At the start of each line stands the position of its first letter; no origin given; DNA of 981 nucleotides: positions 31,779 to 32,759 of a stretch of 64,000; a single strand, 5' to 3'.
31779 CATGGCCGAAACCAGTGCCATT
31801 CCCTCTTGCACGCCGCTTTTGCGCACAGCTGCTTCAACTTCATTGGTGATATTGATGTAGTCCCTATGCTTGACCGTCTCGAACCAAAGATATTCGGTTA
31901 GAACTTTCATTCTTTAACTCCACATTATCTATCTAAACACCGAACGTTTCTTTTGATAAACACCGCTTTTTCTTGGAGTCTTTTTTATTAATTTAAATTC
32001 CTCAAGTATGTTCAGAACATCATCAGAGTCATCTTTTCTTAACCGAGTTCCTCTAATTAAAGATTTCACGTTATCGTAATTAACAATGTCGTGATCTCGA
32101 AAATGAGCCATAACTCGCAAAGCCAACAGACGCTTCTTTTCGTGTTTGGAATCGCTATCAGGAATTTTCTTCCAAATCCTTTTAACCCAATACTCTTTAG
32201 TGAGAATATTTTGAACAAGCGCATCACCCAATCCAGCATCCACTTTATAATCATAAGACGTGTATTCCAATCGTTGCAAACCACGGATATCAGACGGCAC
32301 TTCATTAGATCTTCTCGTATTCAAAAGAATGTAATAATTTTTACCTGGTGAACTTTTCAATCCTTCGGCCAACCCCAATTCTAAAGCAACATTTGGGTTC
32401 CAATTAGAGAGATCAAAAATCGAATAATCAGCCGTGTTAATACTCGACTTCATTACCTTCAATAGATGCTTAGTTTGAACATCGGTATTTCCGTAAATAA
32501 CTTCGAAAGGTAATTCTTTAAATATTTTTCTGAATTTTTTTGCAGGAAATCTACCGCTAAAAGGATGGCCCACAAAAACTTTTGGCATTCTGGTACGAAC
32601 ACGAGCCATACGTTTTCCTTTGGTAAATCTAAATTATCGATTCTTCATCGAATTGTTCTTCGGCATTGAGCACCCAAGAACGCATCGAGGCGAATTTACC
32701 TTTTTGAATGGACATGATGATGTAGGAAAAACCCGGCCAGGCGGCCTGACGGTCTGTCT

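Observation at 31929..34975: CysM-family synthase + AT-rich lipoprotein + Mec+-like JAMM + AT-rich TIR/NDT-like protein: a sulfur-carrier-type module with no carrier and two foreign-looking insertions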

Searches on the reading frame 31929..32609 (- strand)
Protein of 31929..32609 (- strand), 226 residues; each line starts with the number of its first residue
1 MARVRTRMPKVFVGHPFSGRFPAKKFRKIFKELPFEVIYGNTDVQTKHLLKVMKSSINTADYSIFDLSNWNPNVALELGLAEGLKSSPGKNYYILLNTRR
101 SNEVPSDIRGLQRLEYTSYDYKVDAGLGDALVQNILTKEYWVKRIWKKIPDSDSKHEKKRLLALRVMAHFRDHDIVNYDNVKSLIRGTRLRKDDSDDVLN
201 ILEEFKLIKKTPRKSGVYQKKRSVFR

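Call 3: search_protein_families(library=pfam, proteins=[window:31929-32609:-], max_evalue=0.1)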
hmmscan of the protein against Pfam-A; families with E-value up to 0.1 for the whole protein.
window:31929-32609:- (226 aa): 3 families
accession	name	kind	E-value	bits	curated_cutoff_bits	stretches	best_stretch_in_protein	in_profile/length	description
PF10137.14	CAP12-PCTIR_TIR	-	0.00016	22.1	24.7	1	13-116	4-117/119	CAP12/Pycsar effector protein, TIR domain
PF10985.13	DUF2805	-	0.059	14.2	22.5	0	34-63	13-42/71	Protein of unknown function (DUF2805)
PF25051.1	WHD_MCM8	-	0.095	13.2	26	0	152-212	12-73/80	MCM8 winged helix domain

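Call 4: search_protein_families(library=ncbifam, proteins=[window:31929-32609:-], max_evalue=0.1)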
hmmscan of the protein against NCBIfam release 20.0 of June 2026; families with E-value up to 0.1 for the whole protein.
window:31929-32609:- (226 aa): 1 family
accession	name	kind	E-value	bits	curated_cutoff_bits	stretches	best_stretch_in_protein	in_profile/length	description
NF002553.0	PRK02113.1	equivalog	0.029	13.8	386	1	2-66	105-163/252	MBL fold metallo-hydrolase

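Call 16: search_protein_families(library=padloc, proteins=[window:31929-32609:-], max_evalue=1)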
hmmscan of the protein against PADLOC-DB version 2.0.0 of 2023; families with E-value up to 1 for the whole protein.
window:31929-32609:- (226 aa): 4 families
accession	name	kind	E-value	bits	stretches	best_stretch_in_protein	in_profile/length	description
PDLC05006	PDC-S35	-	0.0012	16.2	1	73-140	163-224/231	-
PDLC00731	Effector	-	0.0013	15.8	1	73-127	234-287/306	TIR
PDLC00732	Effector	-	0.033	11.1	1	73-129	230-285/301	TIR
PDLC05003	PDC-S35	-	0.034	11.7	1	73-118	174-215/245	-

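Call 17: search_protein_families(library=phrogs, proteins=[window:31929-32609:-], max_evalue=1)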
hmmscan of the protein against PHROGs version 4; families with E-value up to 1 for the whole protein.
window:31929-32609:- (226 aa): 4 families
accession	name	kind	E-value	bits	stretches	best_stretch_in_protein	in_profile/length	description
phrog_3634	-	unknown function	0.00013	22.7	1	33-117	37-115/237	-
phrog_26406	-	unknown function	0.021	14.9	1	54-83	254-283/343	-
phrog_270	-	DNA, RNA and nucleotide metabolism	0.025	14.9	1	139-217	31-106/383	replication initiation protein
phrog_38336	-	unknown function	0.34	12.2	0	182-206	47-69/97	-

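Call 22: find_homologous_proteins(query=window:31929-32609:-, max_evalue=0.001)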
Query window:31929-32609:- (226 aa): 219 proteins with E <= 0.001 among 432 candidates; the best 120 are listed.
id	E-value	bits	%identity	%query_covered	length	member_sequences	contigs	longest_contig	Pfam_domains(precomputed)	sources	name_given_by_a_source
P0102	2.2e-146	503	100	100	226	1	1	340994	-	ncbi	-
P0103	2.0e-115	402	79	100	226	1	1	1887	-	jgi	jgi:hypothetical protein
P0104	1.0e-100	354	69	100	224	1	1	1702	-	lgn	-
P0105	3.3e-100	352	68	100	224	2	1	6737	-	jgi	jgi:hypothetical protein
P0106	2.8e-98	346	71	98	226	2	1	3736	-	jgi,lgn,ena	-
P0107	1.6e-96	340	65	100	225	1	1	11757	-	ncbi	-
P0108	1.6e-96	340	65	100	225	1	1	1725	-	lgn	-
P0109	2.4e-96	339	66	100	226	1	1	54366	-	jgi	jgi:hypothetical protein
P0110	6.7e-96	338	66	100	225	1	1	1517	-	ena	-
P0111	1.9e-95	337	72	95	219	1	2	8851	-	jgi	jgi:hypothetical protein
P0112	2.0e-95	336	65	100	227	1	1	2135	-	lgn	-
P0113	5.0e-95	335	65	100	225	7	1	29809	-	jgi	jgi:hypothetical protein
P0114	5.2e-95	335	66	100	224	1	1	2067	-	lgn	-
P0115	6.5e-95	335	66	100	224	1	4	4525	-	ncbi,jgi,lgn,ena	-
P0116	9.2e-95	334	66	100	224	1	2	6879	-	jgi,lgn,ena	-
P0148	5.1e-91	322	64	100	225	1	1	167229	-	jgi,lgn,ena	-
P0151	6.8e-91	322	64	100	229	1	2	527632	-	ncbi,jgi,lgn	jgi:hypothetical protein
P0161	1.9e-90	320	62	100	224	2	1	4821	PF10137.15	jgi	jgi:hypothetical protein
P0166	9.8e-90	318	61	100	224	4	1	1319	PF10137.15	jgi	-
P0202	2.9e-86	306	60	97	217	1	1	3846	PF10137.15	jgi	jgi:hypothetical protein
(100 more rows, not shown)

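Call 25: find_related_loci(query=A1, collection=genome_contigs, flank=6000)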
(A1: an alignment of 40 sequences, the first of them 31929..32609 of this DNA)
Query A1 (226 aa) in genome_contigs; peptide patterns used: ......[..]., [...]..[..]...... (x = any residue, [..] = any of these).
26 stretches matched a pattern; 7 encode a relative of the query (tblastn E <= 1e-3); 7 distinct loci.
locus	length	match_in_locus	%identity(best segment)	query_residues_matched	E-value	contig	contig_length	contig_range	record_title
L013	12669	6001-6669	60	1-225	2e-89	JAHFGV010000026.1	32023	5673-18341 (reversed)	MAG: Candidatus Omnitrophota bacterium isolate nzgw323 NODE_728_length_32024_cov_7.335392, whole genome shotgun sequence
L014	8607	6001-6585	66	1-196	5e-84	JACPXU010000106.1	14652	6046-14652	MAG: Candidatus Omnitrophota bacterium isolate NC_groundwater_845_Pr1_B-0.1um_65_10 Montesol18_Bp1_scaffold_1455974, who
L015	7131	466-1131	57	1-221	5e-83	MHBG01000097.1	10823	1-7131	MAG: Lentisphaerae bacterium GWF2_45_14 gwf2_scaffold_7106, whole genome shotgun sequence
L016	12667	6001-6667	79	1-225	2e-82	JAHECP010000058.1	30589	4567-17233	MAG: Acidobacteria bacterium isolate Ww172 NODE_2433_length_30589_cov_13.314560, whole genome shotgun sequence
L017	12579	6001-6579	60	3-193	1e-75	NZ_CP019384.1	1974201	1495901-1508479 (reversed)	Candidatus Velamenicoccus archaeovorus strain LiM chromosome, complete genome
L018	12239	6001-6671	63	1-226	3e-78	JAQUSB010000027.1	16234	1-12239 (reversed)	MAG: Candidatus Omnitrophota bacterium isolate STD1_87 NODE_8603_length_16234_cov_4.942944_Sandtown_D1, whole genome sho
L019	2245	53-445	74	3-133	2e-66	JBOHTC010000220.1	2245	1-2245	MAG: Gemmatimonadaceae bacterium isolate TC-S_maxbin2.bin.540 k127_3438678, whole genome shotgun sequence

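Call 42: predict_structure(alignment_id=A1)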
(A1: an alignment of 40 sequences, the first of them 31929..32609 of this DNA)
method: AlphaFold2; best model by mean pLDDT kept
length: 226 residues; sequences in the alignment: 40
mean_pLDDT: 83.3   pTM: 0.84
mean pLDDT of the five models: 83.3, 82.5, 82.3, 82.2, 80.3
residues with pLDDT >= 90: 121; 70-90: 59; 50-70: 25; < 50: 21
segments of 3 or more residues with pLDDT < 50: 72-88, 108-110
pLDDT, mean of each block of 10 residues (from residue 1): 80 76 91 92 66 79 79 46 50 81 55 84 94 94 96 93 98 96 95 97 97 92 90
secondary structure, 60 per line:
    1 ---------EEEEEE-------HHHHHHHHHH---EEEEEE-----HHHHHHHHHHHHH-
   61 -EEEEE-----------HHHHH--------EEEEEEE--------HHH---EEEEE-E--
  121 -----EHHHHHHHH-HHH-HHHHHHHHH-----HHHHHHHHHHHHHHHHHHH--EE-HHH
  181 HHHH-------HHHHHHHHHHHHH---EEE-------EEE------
elements in order: E10-15 H23-32 E36-41 H47-59 E62-66 H78-82 E91-97 E112-116 H127-134 H140-148 H154-172 H178-184 H192-204 E208-210 E218-220

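Call 46: fold_search(model_id=the predicted structure, library=pdb)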
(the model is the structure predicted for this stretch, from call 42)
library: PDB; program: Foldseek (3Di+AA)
matches with E <= 10: 1282; with E <= 0.001: 1
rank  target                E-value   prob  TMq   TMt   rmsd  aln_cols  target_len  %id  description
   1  9e0o_A                9.2e-04  0.98  0.36  0.14  11.6       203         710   13  CryoEM structure of inducible Lysine decarboxylase from Hafnia alvei L-hydrazino-Lysine analog at 2.04 Angstrom resolu (released 2025-06-04)
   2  8rpt_A                2.2e-03  1.00  0.40  0.63   4.3       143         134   15  Crystal structure of human DNPH1 mutant- D80A (released 2024-11-20)
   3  8os9_B                3.4e-03  1.00  0.34  0.55   4.4       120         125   15  Structure of Homo sapiens 2'-deoxynucleoside 5'-phosphate N-hydrolase 1 (DNPH1) (released 2023-08-30)
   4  6evs_A                5.0e-03  1.00  0.35  0.53   4.8       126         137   17  Characterization of 2-deoxyribosyltransferase from psychrotolerant bacterium Bacillus psychrosaccharolyticus: a suitab (released 2018-11-14)
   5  8os9_A                5.3e-03  1.00  0.35  0.58   4.0       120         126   15  Structure of Homo sapiens 2'-deoxynucleoside 5'-phosphate N-hydrolase 1 (DNPH1) (released 2023-08-30)
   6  9i9q_B                5.7e-03  1.00  0.39  0.67   4.0       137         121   17  Crystal structure of DNPH1 bound by compound 2. (released 2025-11-12)
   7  4c6s                  6.0e-03  1.00  0.40  0.59   5.0       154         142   12  Crystal structure of the TIR domain from the Arabidopsis Thaliana disease resistance protein RRS1 (released 2014-05-28)
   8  4zoa_A                6.0e-03  1.00  0.36  0.13   5.4       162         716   15  Crystal Structure of beta-glucosidase from Listeria innocua in complex with isofagomine (released 2016-05-18)
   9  1s2d_A                6.4e-03  0.99  0.36  0.47   6.3       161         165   15  Purine 2'-Deoxyribosyl complex with arabinoside: Ribosylated Intermediate (AraA) (released 2004-03-30)
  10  8rps_B                7.3e-03  1.00  0.44  0.70   3.6       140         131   17  Crystal structure of human DNPH1 mutant- D80N bound to 5hmdUMP (released 2024-11-20)
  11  8os9_D                7.7e-03  1.00  0.38  0.69   3.5       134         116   14  Structure of Homo sapiens 2'-deoxynucleoside 5'-phosphate N-hydrolase 1 (DNPH1) (released 2023-08-30)
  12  1s2l_C                8.2e-03  1.00  0.35  0.49   4.8       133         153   16  Purine 2'deoxyribosyltransferase native structure (released 2004-03-30)
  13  4zoa_B                8.2e-03  0.99  0.36  0.14   6.5       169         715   14  Crystal Structure of beta-glucosidase from Listeria innocua in complex with isofagomine (released 2016-05-18)
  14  7xoz_A                8.8e-03  0.84  0.31  0.40  16.5       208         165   12  Crystal structure of RPPT-TIR (released 2023-11-08)
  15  7o62_D                9.3e-03  1.00  0.37  0.61   4.1       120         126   18  Crystal structure of a 2`-deoxyribosyltransferase from the psychrophilic bacterium Desulfotalea psychrophila. (released 2021-10-20)
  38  7uxr_A                2.7e-02  0.92  0.33  0.48   7.7       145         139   16  Crystal structure of the BtTir TIR domain (released 2022-09-07)
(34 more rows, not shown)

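Call 52: find_encoding_contigs(protein=P0151, flank=8000, max_places=2)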
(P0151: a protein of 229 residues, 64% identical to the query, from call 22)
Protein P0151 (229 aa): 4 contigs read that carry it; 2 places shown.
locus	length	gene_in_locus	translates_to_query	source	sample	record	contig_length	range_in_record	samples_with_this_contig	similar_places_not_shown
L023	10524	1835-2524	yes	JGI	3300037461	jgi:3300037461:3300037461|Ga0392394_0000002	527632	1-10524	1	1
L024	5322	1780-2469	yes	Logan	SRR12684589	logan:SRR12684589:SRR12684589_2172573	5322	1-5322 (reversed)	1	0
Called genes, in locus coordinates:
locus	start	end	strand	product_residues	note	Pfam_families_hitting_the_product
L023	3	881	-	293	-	?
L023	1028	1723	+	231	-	PF02182:SAD_SRA, PF01844:HNH, PF14279:HNH_5 (weak)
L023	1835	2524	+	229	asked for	-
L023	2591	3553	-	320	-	-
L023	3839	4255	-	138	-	-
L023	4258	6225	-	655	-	PF00343:Phosphorylase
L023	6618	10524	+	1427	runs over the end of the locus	PF07602:DUF1565 (weak), PF13750:Big_3_3 (faint), PF17957:Big_7 (faint), PF19077:Big_13 (faint)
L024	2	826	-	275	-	?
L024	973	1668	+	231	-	PF02182:SAD_SRA, PF01844:HNH, PF14279:HNH_5 (weak)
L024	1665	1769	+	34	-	-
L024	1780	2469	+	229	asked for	-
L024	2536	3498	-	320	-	-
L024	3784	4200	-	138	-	-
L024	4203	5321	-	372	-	?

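Call 53: find_encoding_contigs(protein=P0148, flank=8000, max_places=2)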
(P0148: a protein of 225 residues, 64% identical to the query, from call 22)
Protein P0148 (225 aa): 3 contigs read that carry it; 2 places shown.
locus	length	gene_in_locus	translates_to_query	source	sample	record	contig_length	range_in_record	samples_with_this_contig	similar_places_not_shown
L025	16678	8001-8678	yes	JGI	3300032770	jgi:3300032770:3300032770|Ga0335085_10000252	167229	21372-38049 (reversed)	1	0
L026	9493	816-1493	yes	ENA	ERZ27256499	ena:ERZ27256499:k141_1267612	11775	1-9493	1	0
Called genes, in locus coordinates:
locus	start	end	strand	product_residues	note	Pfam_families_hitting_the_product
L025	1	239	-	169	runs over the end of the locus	PF05638:T6SS_HCP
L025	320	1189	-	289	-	PF03631:Virul_fac_BrkB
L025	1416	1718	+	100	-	-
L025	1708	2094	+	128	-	PF13560:HTH_31 (weak), PF01381:HTH_3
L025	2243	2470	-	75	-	PF09720:Unstab_antitox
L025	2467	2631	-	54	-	PF04255:DUF433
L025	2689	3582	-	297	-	PF08843:AbiEii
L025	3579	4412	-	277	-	PF13338:AbiEi_4 (weak)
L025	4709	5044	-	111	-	PF01934:HepT-like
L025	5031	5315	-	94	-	PF01909:NTP_transf_2, PF18765:Polbeta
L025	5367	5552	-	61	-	-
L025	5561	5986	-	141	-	-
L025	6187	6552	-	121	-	PF01927:Mut7-C, PF18478:PIN_10 (weak), PF18480:DUF5615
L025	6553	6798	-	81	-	PF04255:DUF433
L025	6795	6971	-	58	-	-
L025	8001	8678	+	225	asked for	-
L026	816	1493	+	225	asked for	-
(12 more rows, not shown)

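Call 55: search_solved_structures(query=A1, max_evalue=10, show_alignments=4)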
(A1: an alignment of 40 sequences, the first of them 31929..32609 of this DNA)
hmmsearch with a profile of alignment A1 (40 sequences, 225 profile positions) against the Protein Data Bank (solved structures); distinct sequences matched with E-value up to 10: 2.
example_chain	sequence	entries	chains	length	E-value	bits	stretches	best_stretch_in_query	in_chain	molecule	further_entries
4g65_A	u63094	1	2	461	0.024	17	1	101-206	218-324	Trk system potassium uptake protein trkA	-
4j9u_E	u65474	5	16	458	0.068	15.6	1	101-206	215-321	Potassium uptake protein TrkA | Potassium transporter peripheral membrane component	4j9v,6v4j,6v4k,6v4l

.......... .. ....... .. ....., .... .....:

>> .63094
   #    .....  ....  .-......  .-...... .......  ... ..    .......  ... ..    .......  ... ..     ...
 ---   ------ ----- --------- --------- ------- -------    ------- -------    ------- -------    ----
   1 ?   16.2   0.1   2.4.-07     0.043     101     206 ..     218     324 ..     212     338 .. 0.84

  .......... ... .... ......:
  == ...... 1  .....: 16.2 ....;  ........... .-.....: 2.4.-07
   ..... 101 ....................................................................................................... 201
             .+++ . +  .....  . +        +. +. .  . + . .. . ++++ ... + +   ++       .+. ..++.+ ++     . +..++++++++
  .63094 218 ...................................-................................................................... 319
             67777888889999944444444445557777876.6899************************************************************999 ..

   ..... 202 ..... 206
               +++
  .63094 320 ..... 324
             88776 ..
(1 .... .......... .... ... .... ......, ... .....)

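Call 59: search_dna_similar(query=window:31929-32609:-, collection=plasmids, mode=protein, max_evalue=0.001, max_rows=15)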
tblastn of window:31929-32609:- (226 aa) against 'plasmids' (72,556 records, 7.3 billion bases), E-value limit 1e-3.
No match.

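Call 60: search_dna_similar(query=window:31929-32609:-, collection=phages, mode=protein, max_evalue=0.001, max_rows=15)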
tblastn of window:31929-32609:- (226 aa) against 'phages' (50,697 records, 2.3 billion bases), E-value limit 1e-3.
No match.

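Call 61: find_related_loci(query=A1, collection=viral_contigs, flank=6000)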
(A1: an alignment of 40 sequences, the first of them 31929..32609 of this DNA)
Query A1 (226 aa) in viral_contigs; peptide patterns used: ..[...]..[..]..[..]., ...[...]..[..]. (x = any residue, [..] = any of these).
15 stretches matched a pattern, but none encodes a relative of the query by tblastn (E <= 1e-3).

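Call 68: search_protein_families(library=pfam, alignment_id=A1, max_evalue=0.01)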
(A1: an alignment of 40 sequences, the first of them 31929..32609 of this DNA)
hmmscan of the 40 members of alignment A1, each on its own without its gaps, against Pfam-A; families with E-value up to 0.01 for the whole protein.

A. member 1, window:31929-32609:- (226 aa): 1 family
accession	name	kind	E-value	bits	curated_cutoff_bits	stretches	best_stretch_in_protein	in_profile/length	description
PF10137.14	CAP12-PCTIR_TIR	-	0.00016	22.1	24.7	1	13-116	4-117/119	CAP12/Pycsar effector protein, TIR domain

B. families by the number of members that match (of 40 scanned): 3 families
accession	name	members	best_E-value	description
PF10137.14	CAP12-PCTIR_TIR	31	1.1e-05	CAP12/Pycsar effector protein, TIR domain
PF10007.15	DUF2250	2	0.0059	Uncharacterized protein conserved in archaea (DUF2250)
PF14394.12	DUF4423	1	0.0047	Domain of unknown function (DUF4423)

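Call 71: search_protein_families(library=pfam, proteins=[L013:8027-8884:+, L013:9034-10983:+, L013:11564-11875:+, L014:6915-7214:+, L014:7211-7897:+, L016:1351-2625:+, L016:2651-3814:+, L016:3816-5867:+, L017:6746-7486:+, L015:1689-2639:+], max_evalue=0.001)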
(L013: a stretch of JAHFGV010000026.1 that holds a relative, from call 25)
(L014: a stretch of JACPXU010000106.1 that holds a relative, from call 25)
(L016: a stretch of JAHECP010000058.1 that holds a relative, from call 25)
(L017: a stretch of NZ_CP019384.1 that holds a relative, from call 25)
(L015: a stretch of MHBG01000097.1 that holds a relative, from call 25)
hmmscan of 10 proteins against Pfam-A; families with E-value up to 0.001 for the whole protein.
L013:8027-8884:+ (285 aa): 0 families

L013:9034-10983:+ (649 aa): 6 families
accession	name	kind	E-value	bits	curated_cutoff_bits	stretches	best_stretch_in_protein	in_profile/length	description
PF09382.16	RQC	-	2.1e-32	111.7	23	1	409-522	1-110/114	RQC domain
PF00270.35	DEAD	-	4.7e-28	98.5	26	1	29-191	1-165/167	DEAD/DEAH box helicase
PF00271.37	Helicase_C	-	1.2e-22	80.7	23.5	1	227-333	4-110/110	Helicase conserved C-terminal domain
PF00570.28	HRDC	-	2.7e-19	69.3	23.8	1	573-640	1-68/68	HRDC domain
PF16124.10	RecQ_Zn_bind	-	2e-17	64.1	25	1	345-407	2-66/66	RecQ zinc-binding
PF11408.13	Helicase_Sgs1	-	0.00013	22.3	22.2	1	576-633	8-65/80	Sgs1 RecQ helicase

L013:11564-11875:+ (103 aa): 1 family
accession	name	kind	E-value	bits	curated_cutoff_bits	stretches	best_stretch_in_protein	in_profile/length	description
PF02661.23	Fic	-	3.1e-18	66.8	24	1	7-88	2-93/93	Fic/DOC family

L014:6915-7214:+ (99 aa): 0 families

L014:7211-7897:+ (228 aa): 1 family
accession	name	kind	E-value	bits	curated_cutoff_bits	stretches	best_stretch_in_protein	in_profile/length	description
PF12281.14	NTP_transf_8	-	6.2e-26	92.2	26.3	1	6-183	4-205/218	Nucleotidyltransferase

L016:1351-2625:+ (424 aa): 1 family
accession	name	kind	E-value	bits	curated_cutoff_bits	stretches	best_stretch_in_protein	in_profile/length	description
PF14236.12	DruA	-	9.4e-90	301.2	27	1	64-359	2-297/297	Druantia protein DruA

L016:2651-3814:+ (387 aa): 0 families

L016:3816-5867:+ (683 aa): 1 family
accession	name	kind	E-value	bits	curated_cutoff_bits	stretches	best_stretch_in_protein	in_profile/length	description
PF01935.23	DUF87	-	3.5e-21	76.7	23.2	1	181-416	12-220/220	Helicase HerA, central domain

L017:6746-7486:+ (246 aa): 0 families

L015:1689-2639:+ (316 aa): 0 families
